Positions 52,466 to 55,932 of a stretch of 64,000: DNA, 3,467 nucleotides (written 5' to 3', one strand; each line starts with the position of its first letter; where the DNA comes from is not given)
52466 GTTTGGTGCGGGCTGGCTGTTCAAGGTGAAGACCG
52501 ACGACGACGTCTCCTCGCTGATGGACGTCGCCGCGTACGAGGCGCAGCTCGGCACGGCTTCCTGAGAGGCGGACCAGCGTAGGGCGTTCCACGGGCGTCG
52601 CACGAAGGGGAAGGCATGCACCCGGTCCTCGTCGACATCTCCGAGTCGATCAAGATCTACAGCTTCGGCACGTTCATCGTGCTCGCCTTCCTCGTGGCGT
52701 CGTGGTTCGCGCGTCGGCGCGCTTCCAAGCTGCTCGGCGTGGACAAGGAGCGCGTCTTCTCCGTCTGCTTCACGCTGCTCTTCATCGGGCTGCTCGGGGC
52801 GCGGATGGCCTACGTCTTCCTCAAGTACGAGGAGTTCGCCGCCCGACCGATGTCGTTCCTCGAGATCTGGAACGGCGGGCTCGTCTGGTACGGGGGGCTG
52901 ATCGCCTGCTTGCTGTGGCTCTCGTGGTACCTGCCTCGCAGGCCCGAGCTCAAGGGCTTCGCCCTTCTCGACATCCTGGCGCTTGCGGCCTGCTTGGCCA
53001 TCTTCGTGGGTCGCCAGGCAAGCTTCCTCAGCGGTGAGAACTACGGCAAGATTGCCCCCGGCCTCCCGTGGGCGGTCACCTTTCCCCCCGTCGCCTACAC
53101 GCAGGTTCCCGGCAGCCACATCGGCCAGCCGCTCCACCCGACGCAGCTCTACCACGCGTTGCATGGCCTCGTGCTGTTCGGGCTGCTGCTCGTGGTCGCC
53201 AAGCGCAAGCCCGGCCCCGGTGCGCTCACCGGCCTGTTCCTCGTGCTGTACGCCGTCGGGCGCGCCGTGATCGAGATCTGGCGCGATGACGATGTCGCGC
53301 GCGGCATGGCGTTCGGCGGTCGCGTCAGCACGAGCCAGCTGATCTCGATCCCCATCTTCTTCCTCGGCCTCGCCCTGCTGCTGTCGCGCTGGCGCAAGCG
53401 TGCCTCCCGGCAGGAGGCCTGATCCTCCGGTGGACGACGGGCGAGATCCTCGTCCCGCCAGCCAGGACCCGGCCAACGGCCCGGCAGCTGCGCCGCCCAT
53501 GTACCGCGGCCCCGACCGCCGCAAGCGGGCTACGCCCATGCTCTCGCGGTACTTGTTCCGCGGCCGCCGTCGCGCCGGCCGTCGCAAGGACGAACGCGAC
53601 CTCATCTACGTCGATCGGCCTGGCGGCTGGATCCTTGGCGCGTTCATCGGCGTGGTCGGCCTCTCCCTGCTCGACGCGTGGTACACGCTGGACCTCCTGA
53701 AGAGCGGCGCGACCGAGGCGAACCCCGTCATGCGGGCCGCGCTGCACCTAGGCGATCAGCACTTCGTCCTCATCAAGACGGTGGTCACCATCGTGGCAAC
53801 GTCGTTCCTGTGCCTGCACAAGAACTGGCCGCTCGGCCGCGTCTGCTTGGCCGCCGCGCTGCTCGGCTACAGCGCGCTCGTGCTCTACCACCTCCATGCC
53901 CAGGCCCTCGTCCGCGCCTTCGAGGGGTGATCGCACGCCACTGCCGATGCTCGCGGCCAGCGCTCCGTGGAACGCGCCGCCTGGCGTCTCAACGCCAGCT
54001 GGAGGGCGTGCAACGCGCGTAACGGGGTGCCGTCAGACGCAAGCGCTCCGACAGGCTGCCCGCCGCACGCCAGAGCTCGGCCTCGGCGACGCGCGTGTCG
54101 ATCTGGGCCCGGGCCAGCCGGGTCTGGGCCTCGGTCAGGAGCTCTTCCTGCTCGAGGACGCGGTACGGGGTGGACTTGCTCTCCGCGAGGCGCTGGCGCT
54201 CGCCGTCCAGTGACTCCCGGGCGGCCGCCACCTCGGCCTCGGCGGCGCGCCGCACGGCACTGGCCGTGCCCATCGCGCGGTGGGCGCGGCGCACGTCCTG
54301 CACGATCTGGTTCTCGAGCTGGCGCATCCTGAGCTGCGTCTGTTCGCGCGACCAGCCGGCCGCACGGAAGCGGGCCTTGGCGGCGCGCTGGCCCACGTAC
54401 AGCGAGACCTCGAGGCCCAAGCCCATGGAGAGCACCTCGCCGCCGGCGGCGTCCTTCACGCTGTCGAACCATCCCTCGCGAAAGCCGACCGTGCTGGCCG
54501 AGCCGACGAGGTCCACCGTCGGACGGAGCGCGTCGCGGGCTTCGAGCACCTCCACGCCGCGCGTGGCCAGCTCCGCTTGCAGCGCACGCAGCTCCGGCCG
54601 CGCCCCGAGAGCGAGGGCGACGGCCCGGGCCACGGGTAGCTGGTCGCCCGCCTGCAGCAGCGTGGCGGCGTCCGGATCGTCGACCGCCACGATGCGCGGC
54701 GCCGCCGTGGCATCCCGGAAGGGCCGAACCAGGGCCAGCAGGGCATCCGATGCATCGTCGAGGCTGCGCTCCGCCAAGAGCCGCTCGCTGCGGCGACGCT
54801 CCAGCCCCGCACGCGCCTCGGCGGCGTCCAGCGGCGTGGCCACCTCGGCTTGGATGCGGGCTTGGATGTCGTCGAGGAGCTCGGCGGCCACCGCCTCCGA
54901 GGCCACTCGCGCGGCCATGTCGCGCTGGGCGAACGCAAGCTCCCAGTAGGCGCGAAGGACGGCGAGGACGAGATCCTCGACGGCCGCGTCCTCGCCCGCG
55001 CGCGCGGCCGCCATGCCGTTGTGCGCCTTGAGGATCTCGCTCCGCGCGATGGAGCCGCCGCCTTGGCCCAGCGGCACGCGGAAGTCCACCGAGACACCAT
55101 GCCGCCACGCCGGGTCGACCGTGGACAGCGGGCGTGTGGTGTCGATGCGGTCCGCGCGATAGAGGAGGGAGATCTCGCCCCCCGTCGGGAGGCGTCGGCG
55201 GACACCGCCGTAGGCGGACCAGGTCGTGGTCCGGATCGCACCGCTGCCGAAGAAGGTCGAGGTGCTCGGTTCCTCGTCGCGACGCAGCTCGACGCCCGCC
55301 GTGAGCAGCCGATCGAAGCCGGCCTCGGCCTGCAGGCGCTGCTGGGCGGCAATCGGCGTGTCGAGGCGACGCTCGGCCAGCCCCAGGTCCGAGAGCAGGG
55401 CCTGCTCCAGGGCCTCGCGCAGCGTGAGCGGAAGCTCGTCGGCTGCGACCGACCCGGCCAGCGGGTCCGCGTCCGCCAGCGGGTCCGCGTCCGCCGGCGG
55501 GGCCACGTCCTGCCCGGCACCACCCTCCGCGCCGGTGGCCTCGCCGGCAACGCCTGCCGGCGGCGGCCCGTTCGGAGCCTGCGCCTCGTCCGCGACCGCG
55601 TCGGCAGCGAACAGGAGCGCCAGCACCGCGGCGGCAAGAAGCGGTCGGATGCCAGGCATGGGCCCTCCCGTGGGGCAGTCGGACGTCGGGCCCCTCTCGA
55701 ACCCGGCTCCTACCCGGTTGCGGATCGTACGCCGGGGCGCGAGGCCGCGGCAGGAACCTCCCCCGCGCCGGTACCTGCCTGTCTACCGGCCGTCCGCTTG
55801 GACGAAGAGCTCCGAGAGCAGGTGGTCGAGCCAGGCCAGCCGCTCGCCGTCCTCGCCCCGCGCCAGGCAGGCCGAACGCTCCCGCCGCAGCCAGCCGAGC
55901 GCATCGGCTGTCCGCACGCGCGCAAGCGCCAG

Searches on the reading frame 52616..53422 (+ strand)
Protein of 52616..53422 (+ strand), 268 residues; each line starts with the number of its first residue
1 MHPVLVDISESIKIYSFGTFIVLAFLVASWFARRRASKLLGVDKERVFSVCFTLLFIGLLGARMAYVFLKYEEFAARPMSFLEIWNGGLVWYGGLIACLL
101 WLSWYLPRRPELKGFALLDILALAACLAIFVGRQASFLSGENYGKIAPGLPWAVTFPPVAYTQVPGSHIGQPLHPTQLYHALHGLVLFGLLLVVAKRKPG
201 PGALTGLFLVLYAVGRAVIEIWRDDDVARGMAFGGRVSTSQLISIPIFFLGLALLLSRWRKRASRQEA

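Call 8: search_protein_families(library=pfam, proteins=[window:52616-53422:+], max_evalue=0.01)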
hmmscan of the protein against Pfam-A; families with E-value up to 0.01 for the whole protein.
window:52616-53422:+ (268 aa): 2 families
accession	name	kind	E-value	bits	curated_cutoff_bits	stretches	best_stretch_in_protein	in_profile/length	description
PF01790.23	LGT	-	6.6e-56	189.7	24.9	1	3-256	1-239/240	Prolipoprotein diacylglyceryl transferase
PF24709.1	DUF7670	-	0.0031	18.3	29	1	178-265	45-116/118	Domain of unknown function (DUF7670)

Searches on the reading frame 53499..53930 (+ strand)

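Call 91: search_protein_families(library=pfam, proteins=[window:53499-53930:+], max_evalue=0.001)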
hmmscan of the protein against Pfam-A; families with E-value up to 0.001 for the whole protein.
window:53499-53930:+ (143 aa): 1 family
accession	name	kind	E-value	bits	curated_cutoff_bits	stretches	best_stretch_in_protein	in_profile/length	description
PF18902.5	DUF5658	-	1.8e-14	54.7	25.2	1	54-132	2-82/82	Domain of unknown function (DUF5658)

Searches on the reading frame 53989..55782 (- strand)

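Call 54: search_protein_families(library=pfam, proteins=[window:53989-55782:-], max_evalue=0.00001)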
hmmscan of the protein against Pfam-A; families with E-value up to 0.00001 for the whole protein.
window:53989-55782:- (597 aa): 1 family
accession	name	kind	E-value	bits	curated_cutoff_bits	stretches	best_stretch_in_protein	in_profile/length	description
PF02321.23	OEP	-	8.7e-26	91.3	22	2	386-570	3-182/187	Outer membrane efflux protein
